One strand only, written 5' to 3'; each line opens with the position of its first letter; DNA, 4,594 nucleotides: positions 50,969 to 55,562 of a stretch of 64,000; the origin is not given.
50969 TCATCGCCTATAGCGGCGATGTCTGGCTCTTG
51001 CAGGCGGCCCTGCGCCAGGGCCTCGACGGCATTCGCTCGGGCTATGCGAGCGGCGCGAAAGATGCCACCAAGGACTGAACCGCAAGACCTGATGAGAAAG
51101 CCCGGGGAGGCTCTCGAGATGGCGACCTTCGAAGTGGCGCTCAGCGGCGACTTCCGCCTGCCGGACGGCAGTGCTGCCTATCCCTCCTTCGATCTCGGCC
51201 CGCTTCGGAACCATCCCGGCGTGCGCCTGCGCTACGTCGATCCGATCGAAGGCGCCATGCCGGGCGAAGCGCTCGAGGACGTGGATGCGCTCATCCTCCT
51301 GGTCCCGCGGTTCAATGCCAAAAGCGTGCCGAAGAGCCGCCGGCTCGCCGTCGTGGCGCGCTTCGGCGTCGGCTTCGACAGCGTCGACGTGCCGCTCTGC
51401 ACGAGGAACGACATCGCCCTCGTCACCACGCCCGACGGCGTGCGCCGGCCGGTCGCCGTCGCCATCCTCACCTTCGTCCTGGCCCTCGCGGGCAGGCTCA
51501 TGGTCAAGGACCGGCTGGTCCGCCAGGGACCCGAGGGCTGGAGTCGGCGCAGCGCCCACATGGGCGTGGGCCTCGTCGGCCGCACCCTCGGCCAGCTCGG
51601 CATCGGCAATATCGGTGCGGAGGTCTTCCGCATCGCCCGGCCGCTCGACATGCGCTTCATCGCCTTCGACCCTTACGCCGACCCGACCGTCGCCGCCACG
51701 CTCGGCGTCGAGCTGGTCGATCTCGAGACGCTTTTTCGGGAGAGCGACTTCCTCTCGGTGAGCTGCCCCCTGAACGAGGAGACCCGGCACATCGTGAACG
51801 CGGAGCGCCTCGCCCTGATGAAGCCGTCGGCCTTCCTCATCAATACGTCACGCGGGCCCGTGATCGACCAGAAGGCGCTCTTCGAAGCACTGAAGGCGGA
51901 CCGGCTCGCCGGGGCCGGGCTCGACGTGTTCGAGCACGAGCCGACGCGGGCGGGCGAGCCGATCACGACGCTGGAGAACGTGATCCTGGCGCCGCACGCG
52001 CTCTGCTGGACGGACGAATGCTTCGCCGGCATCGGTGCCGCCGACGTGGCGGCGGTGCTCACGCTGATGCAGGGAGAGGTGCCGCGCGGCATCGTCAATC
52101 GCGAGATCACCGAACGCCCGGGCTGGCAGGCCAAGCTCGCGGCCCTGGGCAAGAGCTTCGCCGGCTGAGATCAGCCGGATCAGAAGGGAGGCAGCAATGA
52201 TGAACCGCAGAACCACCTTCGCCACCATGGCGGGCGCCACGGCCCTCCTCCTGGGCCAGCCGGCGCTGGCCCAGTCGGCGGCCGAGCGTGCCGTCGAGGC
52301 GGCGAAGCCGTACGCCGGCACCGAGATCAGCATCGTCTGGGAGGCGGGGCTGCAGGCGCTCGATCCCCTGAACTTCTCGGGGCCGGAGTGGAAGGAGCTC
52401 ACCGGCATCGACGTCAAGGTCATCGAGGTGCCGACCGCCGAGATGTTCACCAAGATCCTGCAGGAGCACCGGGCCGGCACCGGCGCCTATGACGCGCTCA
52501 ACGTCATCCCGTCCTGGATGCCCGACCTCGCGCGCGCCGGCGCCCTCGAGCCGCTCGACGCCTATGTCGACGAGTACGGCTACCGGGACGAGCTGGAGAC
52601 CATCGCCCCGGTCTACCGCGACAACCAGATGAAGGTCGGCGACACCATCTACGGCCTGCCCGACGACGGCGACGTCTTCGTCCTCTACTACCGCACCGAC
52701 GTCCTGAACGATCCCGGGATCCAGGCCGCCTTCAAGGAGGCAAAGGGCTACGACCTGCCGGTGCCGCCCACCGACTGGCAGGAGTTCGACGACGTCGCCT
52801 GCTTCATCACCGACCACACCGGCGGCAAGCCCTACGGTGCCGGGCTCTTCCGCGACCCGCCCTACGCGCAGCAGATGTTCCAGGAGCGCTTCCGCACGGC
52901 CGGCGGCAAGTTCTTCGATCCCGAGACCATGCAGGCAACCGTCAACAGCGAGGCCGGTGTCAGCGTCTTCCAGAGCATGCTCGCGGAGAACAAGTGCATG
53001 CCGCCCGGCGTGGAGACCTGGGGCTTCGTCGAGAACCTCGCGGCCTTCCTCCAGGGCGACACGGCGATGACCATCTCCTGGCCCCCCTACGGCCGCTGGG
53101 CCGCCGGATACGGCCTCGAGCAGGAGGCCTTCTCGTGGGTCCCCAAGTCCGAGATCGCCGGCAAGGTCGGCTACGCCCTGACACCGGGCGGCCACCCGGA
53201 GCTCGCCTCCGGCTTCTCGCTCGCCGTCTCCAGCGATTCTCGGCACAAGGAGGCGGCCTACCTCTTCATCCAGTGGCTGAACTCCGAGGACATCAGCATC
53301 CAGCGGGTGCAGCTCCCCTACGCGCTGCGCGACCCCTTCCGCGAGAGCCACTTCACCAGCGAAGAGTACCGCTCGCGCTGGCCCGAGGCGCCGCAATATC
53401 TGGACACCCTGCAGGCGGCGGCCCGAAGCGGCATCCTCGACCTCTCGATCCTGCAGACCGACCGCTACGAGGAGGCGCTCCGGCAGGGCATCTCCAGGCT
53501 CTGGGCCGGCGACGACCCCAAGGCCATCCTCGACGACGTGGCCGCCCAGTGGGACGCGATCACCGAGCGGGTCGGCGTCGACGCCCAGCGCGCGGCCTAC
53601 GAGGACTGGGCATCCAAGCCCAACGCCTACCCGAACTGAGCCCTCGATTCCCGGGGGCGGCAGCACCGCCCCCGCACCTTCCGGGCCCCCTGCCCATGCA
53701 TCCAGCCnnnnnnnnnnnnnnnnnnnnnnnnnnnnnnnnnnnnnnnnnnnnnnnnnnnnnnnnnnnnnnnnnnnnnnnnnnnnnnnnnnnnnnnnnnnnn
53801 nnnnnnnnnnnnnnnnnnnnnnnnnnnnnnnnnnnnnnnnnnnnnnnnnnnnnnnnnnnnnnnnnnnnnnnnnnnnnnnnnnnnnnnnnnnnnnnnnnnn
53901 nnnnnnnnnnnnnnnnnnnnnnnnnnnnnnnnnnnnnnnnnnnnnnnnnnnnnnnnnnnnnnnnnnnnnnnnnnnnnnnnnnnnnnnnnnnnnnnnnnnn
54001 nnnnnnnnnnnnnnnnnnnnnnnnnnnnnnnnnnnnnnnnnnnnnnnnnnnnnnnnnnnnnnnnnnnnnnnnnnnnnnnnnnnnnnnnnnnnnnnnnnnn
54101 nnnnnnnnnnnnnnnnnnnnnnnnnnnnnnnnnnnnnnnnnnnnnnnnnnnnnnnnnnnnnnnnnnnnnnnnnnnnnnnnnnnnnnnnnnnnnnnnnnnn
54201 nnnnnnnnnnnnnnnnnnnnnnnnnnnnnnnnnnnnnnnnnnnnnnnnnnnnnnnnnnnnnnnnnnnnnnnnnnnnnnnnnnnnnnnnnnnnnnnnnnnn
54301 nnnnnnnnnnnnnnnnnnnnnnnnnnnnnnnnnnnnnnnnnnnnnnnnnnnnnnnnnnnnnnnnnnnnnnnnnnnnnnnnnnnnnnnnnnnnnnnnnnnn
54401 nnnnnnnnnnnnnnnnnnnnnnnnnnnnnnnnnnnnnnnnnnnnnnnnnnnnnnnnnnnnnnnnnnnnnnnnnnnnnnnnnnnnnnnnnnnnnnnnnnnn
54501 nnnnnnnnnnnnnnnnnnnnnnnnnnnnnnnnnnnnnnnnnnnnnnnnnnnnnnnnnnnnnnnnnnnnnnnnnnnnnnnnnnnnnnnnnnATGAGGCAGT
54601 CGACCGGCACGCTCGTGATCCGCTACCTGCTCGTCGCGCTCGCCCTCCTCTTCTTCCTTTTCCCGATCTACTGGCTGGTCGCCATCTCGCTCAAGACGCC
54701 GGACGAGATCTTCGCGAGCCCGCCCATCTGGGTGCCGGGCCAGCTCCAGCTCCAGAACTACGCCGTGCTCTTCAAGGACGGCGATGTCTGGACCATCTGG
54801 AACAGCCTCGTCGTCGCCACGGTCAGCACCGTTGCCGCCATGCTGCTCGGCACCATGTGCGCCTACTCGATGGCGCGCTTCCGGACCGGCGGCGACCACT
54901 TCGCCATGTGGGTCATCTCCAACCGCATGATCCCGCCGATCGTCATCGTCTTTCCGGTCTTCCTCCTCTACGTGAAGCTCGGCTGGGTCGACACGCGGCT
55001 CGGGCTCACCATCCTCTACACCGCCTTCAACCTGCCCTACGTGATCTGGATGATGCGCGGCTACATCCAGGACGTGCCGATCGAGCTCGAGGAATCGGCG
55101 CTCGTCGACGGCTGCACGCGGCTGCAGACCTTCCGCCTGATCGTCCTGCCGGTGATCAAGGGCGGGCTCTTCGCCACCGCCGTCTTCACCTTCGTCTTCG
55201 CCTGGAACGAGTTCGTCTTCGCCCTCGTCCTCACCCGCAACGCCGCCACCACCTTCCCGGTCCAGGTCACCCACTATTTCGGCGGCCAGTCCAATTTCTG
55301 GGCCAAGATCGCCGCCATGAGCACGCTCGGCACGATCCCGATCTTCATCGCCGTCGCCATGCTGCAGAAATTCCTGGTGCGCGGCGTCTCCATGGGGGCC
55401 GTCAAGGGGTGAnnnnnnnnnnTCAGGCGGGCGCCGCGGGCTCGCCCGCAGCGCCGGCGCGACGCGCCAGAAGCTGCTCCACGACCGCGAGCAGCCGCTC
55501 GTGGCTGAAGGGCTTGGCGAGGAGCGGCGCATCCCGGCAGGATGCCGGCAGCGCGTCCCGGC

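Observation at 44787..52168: RuBisCO-like protein / DUF1537 kinase / twin Gfo-Idh-MocA operon: apionate-type acid-sugar pathway with a non-canonical tail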

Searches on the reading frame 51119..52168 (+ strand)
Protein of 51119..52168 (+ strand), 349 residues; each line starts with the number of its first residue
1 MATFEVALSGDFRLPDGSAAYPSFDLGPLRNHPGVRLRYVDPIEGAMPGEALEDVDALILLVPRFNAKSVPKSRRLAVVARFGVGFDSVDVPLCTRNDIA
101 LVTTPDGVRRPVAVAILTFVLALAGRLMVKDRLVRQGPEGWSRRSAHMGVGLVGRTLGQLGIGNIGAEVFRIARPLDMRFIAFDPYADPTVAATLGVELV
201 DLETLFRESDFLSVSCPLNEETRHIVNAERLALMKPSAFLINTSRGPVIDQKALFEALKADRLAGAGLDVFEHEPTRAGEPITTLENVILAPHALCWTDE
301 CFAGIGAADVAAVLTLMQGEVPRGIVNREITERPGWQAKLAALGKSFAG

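Call 3: search_protein_families(library=pfam, proteins=[window:51119-52168:+])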
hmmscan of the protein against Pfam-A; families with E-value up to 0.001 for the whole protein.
window:51119-52168:+ (349 aa): 2 families
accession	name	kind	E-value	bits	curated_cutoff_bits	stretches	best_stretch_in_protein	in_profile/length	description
PF02826.25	2-Hacid_dh_C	-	3.4e-55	186.6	25.1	1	118-293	2-176/178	D-isomer specific 2-hydroxyacid dehydrogenase, NAD binding domain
PF00389.36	2-Hacid_dh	-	4.9e-12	46.1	24.6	1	38-327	23-134/134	D-isomer specific 2-hydroxyacid dehydrogenase, catalytic domain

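Call 4: search_protein_families(library=ncbifam, proteins=[window:51119-52168:+])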
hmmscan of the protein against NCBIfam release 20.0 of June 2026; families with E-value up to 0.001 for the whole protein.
window:51119-52168:+ (349 aa): 21 families
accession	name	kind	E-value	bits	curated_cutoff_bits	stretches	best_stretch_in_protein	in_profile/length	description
NF009714.1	PRK13243.1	equivalog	6.1e-67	226.3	455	1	52-331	43-327/332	glyoxylate reductase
TIGR01327.1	PGDH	equivalog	1.6e-61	208.7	454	1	46-329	32-313/525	phosphoglycerate dehydrogenase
NF011938.0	PRK15409.1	equivalog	2.1e-46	158.4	492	1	50-330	41-322/324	glyoxylate/hydroxypyruvate reductase GhrB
NF005069.0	PRK06487.1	equivalog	3.2e-41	141.4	448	1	66-294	60-288/320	2-hydroxyacid dehydrogenase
NF008759.0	PRK11790.1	equivalog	1.3e-39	136.1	404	1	67-312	68-311/410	phosphoglycerate dehydrogenase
NF041369.1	Dhydh_Halo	equivalog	2.3e-34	119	400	1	83-307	63-285/305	D-2-hydroxyacid dehydrogenase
NF005387.0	PRK06932.1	equivalog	5.7e-34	117.5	492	1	84-300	74-292/314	2-hydroxyacid dehydrogenase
NF006263.0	PRK08410.1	equivalog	7e-30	104.5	389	1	66-298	54-287/311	D-2-hydroxyacid dehydrogenase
NF005750.0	PRK07574.1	equivalog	9.2e-28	97.4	329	1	67-295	106-335/386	NAD-dependent formate dehydrogenase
NF001309.0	PRK00257.1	equivalog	1.2e-27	96.9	434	1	148-277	110-240/379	4-phosphoerythronate dehydrogenase PdxB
NF000492.1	vanH_gen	exception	2.5e-27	95.8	540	1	83-275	74-256/312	D-lactate dehydrogenase VanH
NF000128.1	vanH-Sc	exception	7.8e-24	84.4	650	1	83-274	94-275/337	D-lactate dehydrogenase VanH-Sc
NF005027.0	PRK06436.1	equivalog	1.3e-22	80.3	261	1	75-329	49-291/303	2-hydroxyacid dehydrogenase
NF000371.1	vanH_Agroup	exception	4.4e-21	75.4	700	1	108-274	101-260/322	VanH-A/VanH-Pt family D-lactate dehydrogenase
NF000112.1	vanH-Amyco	exception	1.3e-20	74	625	1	83-274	103-284/348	VanH-AOV family D-lactate dehydrogenase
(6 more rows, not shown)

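Call 38: search_solved_structures(query=window:51119-52168:+, max_evalue=1e-40)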
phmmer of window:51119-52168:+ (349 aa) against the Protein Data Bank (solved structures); distinct sequences matched with E-value up to 1e-40: 10.
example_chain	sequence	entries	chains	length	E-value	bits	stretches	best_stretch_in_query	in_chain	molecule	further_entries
1wwk_A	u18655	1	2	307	2.1e-57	198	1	49-311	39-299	phosphoglycerate dehydrogenase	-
5aov_A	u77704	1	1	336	2.3e-52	181.5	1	50-336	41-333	GLYOXYLATE REDUCTASE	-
6bii_A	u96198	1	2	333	5.5e-52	180.2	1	44-335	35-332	Glyoxylate reductase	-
2dbq_A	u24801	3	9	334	3.2e-50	174.4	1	52-336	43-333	Glyoxylate reductase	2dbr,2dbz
9jnq_A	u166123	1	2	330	1.5e-47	165.7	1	49-330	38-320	McyI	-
8wph_A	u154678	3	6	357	4.1e-46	160.9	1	49-330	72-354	McyI-NAD | McyI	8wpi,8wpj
9jnr_A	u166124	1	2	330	5.8e-46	160.4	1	49-329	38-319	McyI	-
8wpq_A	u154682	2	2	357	7.8e-46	160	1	49-330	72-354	McyI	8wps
8wpo_A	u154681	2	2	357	7.9e-46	160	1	49-330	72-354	McyI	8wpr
9whb_A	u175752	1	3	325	9.9e-43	149.8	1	53-329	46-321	3-phosphoglycerate dehydrogenase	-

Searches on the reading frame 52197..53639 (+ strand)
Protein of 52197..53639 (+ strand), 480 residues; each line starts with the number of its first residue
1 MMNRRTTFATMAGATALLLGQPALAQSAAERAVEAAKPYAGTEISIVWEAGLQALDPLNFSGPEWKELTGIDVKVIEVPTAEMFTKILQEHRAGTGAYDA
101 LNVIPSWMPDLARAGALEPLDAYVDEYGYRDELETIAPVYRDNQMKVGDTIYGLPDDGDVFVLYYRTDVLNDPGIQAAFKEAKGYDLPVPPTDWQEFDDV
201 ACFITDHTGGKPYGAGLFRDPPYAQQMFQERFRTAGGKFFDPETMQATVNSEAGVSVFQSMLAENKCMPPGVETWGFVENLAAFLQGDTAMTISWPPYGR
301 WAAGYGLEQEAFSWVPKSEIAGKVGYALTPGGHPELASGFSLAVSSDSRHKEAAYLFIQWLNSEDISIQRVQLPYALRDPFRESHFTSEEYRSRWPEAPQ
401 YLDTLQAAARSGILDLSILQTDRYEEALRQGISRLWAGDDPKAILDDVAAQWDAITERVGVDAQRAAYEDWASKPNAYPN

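Call 7: search_protein_families(library=pfam, proteins=[window:52197-53639:+])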
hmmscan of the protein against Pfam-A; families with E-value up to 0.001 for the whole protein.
window:52197-53639:+ (480 aa): 2 families
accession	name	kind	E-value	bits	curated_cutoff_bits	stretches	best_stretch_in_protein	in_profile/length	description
PF01547.30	SBP_bac_1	-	1.1e-34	121.3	26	1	64-365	16-304/307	Bacterial extracellular solute-binding protein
PF13416.11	SBP_bac_8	-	8.9e-22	78.6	27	1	66-387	7-267/279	Bacterial extracellular solute-binding protein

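Call 66: search_protein_families(library=ncbifam, proteins=[window:52197-53639:+], max_evalue=0.01)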
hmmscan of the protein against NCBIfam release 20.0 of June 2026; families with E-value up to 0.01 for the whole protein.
window:52197-53639:+ (480 aa): 1 family
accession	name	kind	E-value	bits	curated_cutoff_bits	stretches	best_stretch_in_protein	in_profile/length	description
NF053763.1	ABCarbgalBndGanS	equivalog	0.0021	16.9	700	0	58-177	53-164/420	galactooligosaccharide ABC transporter substrate-binding protein GanS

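Call 91: search_solved_structures(query=window:52197-53639:+, max_evalue=0.00001)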
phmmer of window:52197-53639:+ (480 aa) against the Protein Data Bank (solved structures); distinct sequences matched with E-value up to 0.00001: 8.
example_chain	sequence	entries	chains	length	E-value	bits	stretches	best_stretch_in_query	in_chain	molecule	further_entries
3jzj_A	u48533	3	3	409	7.9e-12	48.3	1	66-371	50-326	Acarbose/maltose binding protein GacH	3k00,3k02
3k01_A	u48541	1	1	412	8.4e-12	48.2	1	66-371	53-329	Acarbose/maltose binding protein GacH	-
4rya_A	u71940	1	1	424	3e-10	43.1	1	66-408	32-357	ABC transporter substrate binding protein (Sorbitol)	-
5iai_A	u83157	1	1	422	2.3e-09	40.2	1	62-447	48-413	Sugar ABC transporter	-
3uor_A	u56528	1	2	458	5.6e-08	35.6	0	66-176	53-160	ABC transporter sugar binding protein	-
5ci5_A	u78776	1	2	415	2.1e-07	33.8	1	61-371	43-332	Extracellular solute-binding protein family 1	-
1eu8_A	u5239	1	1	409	2.9e-07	33.3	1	96-368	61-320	TREHALOSE/MALTOSE BINDING PROTEIN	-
5ysb_A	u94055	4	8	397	5.4e-07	32.4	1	44-179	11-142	Lin1841 protein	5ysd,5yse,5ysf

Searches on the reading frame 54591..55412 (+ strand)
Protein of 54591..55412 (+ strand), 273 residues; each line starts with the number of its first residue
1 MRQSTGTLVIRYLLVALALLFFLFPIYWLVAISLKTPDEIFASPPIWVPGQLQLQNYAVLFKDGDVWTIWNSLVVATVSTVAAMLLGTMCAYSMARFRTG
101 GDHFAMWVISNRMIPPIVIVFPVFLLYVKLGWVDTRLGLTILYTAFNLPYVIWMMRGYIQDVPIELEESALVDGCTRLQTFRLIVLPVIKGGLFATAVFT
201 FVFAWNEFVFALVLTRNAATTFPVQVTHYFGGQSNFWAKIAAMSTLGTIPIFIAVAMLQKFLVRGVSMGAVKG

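Call 8: search_protein_families(library=pfam, proteins=[window:54591-55412:+])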
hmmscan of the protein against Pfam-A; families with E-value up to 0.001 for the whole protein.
window:54591-55412:+ (273 aa): 1 family
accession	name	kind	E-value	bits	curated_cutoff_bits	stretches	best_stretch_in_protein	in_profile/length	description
PF00528.27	BPD_transp_1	-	4.3e-19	69.4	26.4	1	84-266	2-182/184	Binding-protein-dependent transport system inner membrane component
